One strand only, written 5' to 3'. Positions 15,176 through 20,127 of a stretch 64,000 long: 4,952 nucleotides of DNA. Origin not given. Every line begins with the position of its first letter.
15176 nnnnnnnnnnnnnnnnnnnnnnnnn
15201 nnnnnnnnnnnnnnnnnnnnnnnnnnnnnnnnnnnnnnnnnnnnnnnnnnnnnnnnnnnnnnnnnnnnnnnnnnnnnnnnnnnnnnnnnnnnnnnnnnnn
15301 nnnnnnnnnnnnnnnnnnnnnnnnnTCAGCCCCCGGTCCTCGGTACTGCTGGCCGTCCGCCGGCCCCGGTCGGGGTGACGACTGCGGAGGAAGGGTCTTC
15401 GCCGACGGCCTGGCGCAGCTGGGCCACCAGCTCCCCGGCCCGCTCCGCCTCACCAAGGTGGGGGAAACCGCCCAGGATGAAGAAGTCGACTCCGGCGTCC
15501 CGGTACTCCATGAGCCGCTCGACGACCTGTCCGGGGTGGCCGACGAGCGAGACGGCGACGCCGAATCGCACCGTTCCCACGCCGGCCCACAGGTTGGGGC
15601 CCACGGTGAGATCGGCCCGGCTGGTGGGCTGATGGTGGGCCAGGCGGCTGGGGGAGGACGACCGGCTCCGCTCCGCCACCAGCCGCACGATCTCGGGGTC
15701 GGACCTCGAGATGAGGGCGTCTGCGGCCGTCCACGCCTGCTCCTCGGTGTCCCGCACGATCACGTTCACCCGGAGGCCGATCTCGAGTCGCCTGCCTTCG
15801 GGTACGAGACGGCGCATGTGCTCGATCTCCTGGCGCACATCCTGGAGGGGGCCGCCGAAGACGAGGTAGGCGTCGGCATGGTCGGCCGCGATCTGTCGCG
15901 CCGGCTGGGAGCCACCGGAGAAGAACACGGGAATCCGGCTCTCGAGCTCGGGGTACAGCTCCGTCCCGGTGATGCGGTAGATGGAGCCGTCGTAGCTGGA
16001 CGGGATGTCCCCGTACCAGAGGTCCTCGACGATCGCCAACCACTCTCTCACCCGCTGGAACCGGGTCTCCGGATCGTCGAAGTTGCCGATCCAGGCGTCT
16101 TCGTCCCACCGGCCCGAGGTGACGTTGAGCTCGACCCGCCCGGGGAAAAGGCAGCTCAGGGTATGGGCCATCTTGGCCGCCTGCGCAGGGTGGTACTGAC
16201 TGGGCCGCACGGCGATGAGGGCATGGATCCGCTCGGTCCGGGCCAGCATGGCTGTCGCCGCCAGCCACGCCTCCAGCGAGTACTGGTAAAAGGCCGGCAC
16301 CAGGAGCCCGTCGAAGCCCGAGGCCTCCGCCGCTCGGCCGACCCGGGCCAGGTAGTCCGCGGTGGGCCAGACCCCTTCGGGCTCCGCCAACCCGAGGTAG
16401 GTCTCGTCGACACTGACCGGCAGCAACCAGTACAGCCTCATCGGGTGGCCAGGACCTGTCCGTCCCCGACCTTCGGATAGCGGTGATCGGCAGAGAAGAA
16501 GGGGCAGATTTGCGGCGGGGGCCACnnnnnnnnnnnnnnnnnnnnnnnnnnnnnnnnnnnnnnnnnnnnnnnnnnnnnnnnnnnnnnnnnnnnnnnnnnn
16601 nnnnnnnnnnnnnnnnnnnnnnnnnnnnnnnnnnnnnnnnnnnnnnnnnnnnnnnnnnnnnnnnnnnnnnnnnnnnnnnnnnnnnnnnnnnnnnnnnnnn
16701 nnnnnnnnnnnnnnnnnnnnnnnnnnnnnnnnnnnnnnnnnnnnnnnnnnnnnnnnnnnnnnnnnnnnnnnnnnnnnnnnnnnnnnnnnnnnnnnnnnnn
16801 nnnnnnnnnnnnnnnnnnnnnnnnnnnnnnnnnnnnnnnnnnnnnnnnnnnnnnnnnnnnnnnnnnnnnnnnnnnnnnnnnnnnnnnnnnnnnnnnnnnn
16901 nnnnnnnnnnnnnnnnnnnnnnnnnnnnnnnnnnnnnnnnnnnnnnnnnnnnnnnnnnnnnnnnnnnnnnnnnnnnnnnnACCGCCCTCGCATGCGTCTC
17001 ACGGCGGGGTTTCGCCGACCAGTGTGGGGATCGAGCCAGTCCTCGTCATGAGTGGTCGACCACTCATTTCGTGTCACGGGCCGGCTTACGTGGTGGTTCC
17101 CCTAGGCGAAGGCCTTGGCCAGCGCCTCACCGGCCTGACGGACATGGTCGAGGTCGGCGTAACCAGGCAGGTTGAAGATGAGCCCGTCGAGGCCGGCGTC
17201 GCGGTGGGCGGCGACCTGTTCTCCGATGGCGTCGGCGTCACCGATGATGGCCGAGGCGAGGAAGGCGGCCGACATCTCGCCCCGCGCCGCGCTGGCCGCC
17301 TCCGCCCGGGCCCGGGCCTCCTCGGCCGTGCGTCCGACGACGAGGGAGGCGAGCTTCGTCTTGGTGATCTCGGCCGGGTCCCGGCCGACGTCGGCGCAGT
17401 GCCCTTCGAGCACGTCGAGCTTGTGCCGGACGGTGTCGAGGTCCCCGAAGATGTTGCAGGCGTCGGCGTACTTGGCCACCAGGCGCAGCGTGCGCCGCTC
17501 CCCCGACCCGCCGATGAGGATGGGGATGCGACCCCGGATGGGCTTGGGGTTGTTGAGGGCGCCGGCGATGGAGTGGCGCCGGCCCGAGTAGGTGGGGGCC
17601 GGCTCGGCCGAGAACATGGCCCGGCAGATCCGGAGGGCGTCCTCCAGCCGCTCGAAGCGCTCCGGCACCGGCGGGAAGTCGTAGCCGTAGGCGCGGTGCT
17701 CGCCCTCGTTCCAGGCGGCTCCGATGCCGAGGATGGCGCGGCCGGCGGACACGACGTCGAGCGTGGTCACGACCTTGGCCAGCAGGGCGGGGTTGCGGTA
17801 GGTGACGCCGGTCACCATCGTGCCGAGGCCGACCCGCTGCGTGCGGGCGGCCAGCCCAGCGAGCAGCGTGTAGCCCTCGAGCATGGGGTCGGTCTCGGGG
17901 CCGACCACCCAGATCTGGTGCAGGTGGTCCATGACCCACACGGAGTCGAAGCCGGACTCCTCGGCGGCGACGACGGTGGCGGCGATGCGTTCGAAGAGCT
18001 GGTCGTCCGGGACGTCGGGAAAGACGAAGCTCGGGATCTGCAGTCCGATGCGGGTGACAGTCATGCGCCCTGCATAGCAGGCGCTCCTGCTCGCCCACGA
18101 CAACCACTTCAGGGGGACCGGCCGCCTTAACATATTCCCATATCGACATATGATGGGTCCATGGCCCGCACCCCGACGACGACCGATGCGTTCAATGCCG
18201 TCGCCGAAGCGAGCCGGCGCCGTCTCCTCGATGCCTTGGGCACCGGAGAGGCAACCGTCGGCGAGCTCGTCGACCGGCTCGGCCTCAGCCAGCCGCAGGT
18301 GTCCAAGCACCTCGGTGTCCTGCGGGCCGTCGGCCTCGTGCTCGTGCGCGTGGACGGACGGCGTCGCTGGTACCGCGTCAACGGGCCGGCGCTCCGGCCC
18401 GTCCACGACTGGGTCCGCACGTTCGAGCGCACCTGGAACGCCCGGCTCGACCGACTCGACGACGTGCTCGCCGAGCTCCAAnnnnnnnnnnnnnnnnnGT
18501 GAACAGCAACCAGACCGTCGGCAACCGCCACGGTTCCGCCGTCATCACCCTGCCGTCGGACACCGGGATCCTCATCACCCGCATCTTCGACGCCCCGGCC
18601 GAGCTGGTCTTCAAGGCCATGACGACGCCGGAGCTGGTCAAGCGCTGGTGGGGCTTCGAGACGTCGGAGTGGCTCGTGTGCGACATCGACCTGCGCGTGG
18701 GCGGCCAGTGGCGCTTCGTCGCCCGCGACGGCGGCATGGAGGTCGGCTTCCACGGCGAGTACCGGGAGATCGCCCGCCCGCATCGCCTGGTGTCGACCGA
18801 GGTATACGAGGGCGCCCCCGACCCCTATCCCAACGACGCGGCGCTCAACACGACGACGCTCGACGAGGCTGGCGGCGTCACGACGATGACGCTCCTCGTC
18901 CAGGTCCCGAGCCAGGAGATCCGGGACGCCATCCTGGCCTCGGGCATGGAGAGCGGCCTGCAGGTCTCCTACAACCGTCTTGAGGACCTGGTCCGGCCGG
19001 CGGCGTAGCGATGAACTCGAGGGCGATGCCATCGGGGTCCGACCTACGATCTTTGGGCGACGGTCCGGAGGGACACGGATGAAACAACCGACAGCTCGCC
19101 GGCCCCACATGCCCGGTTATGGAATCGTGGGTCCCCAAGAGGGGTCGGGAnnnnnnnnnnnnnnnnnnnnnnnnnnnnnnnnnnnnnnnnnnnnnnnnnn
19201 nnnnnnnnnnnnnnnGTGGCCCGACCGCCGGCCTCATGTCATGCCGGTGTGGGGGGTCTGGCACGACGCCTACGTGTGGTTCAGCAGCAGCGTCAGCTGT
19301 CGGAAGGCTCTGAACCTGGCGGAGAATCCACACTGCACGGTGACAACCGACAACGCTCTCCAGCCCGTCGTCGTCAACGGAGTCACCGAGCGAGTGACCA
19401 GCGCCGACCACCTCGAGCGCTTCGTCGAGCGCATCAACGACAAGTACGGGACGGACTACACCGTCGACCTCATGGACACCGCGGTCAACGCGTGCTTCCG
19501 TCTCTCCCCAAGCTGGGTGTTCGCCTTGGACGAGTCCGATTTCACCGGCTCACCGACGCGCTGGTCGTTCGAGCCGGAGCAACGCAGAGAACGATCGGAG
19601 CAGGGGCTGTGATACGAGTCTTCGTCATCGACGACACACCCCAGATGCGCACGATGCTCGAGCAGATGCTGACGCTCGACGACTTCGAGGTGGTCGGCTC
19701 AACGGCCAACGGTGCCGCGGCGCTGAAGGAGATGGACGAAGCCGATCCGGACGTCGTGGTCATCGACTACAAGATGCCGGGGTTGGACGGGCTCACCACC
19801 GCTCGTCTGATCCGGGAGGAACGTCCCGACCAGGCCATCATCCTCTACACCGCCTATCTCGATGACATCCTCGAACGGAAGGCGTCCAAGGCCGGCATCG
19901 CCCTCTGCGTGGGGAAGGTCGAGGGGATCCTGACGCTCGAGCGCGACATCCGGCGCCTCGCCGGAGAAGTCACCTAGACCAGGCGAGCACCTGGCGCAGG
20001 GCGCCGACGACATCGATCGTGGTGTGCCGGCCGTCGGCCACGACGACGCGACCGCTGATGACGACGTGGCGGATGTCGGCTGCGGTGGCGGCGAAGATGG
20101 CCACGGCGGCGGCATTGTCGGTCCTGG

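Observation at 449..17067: Palindrome-bracketed 16.6-kb tailoring island with no scaffold synthase: candidate undescribed RiPP/glycopeptide-type (or nucleotide-linked) pathway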

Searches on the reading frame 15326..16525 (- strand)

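Call 7: search_protein_families(library=pfam, proteins=[window:15326-16525:-], max_evalue=0.01)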
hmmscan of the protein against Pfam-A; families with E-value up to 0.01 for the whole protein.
window:15326-16525:- (399 aa): 1 family
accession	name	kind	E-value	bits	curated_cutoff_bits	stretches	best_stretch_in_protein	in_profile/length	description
PF00296.26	Bac_luciferase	-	2.9e-58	198.1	27.9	1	47-347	19-313/314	Luciferase-like monooxygenase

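Call 15: search_protein_families(library=ncbifam, proteins=[window:15326-16525:-], max_evalue=0.01)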
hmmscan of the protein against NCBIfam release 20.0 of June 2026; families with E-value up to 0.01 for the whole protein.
window:15326-16525:- (399 aa): 22 families
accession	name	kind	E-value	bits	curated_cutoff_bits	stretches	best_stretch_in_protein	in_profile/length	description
NF001939.1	PRK00719.1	subfamily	7.7e-77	258.6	510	1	31-372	2-347/373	alkanesulfonate monooxygenase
TIGR03565.1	alk_sulf_monoox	equivalog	2.1e-76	257.2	518.2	1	31-367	2-342/346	FMNH2-dependent alkanesulfonate monooxygenase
TIGR04021.1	LLM_DMSO2_sfnG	equivalog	1.5e-40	139.6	382.95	1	55-366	26-340/350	dimethylsulfone monooxygenase SfnG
TIGR03560.1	F420_Rv1855c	subfamily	1.5e-21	77.2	231.4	1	55-243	11-214/227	TIGR03560 family F420-dependent LLM class oxidoreductase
TIGR03619.1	F420_Rv2161c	subfamily_domain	1.4e-20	73.9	166.9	1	86-256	48-217/247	TIGR03619 family F420-dependent LLM class oxidoreductase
TIGR03554.1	F420_G6P_DH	equivalog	2.7e-15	56.2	420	1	83-226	52-196/331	glucose-6-phosphate dehydrogenase (coenzyme-F420)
TIGR03612.1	RutA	equivalog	5.6e-14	52.4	498.3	1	78-291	59-279/355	pyrimidine utilization protein A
TIGR03885.1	flavin_revert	hypoth_equivalog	6.9e-14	51.8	398.7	1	85-268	48-228/315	TIGR03885 family FMN-dependent LLM class oxidoreductase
TIGR03557.1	F420_G6P_family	subfamily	1.7e-13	50.4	210.4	1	61-225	17-190/316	TIGR03557 family F420-dependent LLM class oxidoreductase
TIGR03860.1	FMN_nitrolo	subfamily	4.1e-13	48.9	279.7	2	177-302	187-317/422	NtaA/DmoA family FMN-dependent monooxygenase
TIGR03571.1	lucif_BA3436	subfamily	4.1e-12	46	303.9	1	82-243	65-227/304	TIGR03571 family LLM class oxidoreductase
TIGR03621.1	F420_MSMEG_2516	subfamily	4.6e-12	45.7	213.15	1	57-221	14-174/295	TIGR03621 family F420-dependent LLM class oxidoreductase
TIGR04465.1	ArgArg_F420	equivalog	5.1e-10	39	470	1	83-224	93-236/364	F420-dependent hydroxymycolic acid dehydrogenase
NF002619.0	PRK02271.1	equivalog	5.4e-10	39.1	276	1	58-268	15-226/329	5,10-methylenetetrahydromethanopterin reductase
TIGR03564.1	F420_MSMEG_4879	subfamily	5.9e-08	32.7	234.25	1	64-223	6-163/265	TIGR03564 family F420-dependent LLM class oxidoreductase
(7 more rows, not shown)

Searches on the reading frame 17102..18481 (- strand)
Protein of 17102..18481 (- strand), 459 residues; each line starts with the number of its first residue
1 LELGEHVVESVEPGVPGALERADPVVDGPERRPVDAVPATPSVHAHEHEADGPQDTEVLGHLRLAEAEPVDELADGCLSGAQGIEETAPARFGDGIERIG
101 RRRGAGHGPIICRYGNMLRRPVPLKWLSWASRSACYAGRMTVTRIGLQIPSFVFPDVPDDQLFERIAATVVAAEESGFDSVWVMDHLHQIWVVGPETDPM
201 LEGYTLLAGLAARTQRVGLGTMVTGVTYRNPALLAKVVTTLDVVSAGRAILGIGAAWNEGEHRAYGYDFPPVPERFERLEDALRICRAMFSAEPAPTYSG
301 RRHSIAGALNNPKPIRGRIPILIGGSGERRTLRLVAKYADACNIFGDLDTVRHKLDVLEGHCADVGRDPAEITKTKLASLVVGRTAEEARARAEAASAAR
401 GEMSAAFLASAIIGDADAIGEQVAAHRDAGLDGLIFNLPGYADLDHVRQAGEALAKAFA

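Call 15: search_protein_families(library=ncbifam, proteins=[window:17102-18481:-], max_evalue=0.01)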
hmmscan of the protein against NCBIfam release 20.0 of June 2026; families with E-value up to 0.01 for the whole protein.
window:17102-18481:- (459 aa): 32 families (the best 25 are shown)
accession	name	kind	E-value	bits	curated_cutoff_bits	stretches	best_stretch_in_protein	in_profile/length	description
TIGR03560.1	F420_Rv1855c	subfamily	1.6e-84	283.3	231.4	1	160-375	9-225/227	TIGR03560 family F420-dependent LLM class oxidoreductase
TIGR03856.1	F420_MSMEG_2906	subfamily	1.1e-52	179.1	243.7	1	163-378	15-210/249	LLM class F420-dependent oxidoreductase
TIGR03619.1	F420_Rv2161c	subfamily_domain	1e-46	159.5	166.9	1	169-437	3-246/247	TIGR03619 family F420-dependent LLM class oxidoreductase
TIGR03621.1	F420_MSMEG_2516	subfamily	1e-30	106.9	213.15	1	165-346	15-177/295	TIGR03621 family F420-dependent LLM class oxidoreductase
NF002619.0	PRK02271.1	equivalog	1.3e-22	80.5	276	1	157-397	8-230/329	5,10-methylenetetrahydromethanopterin reductase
TIGR03571.1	lucif_BA3436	subfamily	2.2e-22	79.7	303.9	1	145-344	13-206/304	TIGR03571 family LLM class oxidoreductase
TIGR03860.1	FMN_nitrolo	subfamily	1.4e-21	76.8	279.7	2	168-290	33-160/422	NtaA/DmoA family FMN-dependent monooxygenase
TIGR03557.1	F420_G6P_family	subfamily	4.3e-21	75.4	210.4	1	168-351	17-195/316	TIGR03557 family F420-dependent LLM class oxidoreductase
TIGR03555.1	F420_mer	equivalog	4.5e-21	75.6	348.7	1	157-394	6-226/325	5,10-methylenetetrahydromethanopterin reductase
TIGR03559.1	F420_Rv3520c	subfamily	1.1e-19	70.7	335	1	164-341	13-185/325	LLM class F420-dependent oxidoreductase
TIGR04021.1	LLM_DMSO2_sfnG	equivalog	1.4e-18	67.4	382.95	1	170-392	34-248/350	dimethylsulfone monooxygenase SfnG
TIGR04465.1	ArgArg_F420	equivalog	9.5e-18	64.4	470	1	164-392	60-282/364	F420-dependent hydroxymycolic acid dehydrogenase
TIGR03554.1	F420_G6P_DH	equivalog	9.8e-17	61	420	1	169-340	21-184/331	glucose-6-phosphate dehydrogenase (coenzyme-F420)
TIGR03564.1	F420_MSMEG_4879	subfamily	4.6e-16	59.2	234.25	1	167-431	2-260/265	TIGR03564 family F420-dependent LLM class oxidoreductase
TIGR03612.1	RutA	equivalog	9.9e-16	58.2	498.3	1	163-417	27-280/355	pyrimidine utilization protein A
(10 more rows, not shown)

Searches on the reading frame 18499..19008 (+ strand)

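Call 71: search_protein_families(library=pfam, proteins=[window:18499-19008:+], max_evalue=0.001)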
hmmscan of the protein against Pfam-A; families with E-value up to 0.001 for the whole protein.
window:18499-19008:+ (169 aa): 2 families
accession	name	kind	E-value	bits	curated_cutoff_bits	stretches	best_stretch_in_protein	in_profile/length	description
PF08327.17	AHSA1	-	2e-23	83.4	22.1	1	31-165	1-124/125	Activator of Hsp90 ATPase homolog 1-like protein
PF10604.15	Polyketide_cyc2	-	1.5e-06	29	27.4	1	27-164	7-140/142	Polyketide cyclase / dehydrase and lipid transport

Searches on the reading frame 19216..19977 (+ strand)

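Call 7: search_protein_families(library=pfam, proteins=[window:19216-19977:+], max_evalue=0.01)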
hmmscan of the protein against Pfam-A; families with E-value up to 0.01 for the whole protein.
window:19216-19977:+ (253 aa): 1 family
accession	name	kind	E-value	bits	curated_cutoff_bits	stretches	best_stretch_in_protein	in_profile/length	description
PF00072.30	Response_reg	-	4.8e-22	78.7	30.2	1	135-235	1-100/111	Response regulator receiver domain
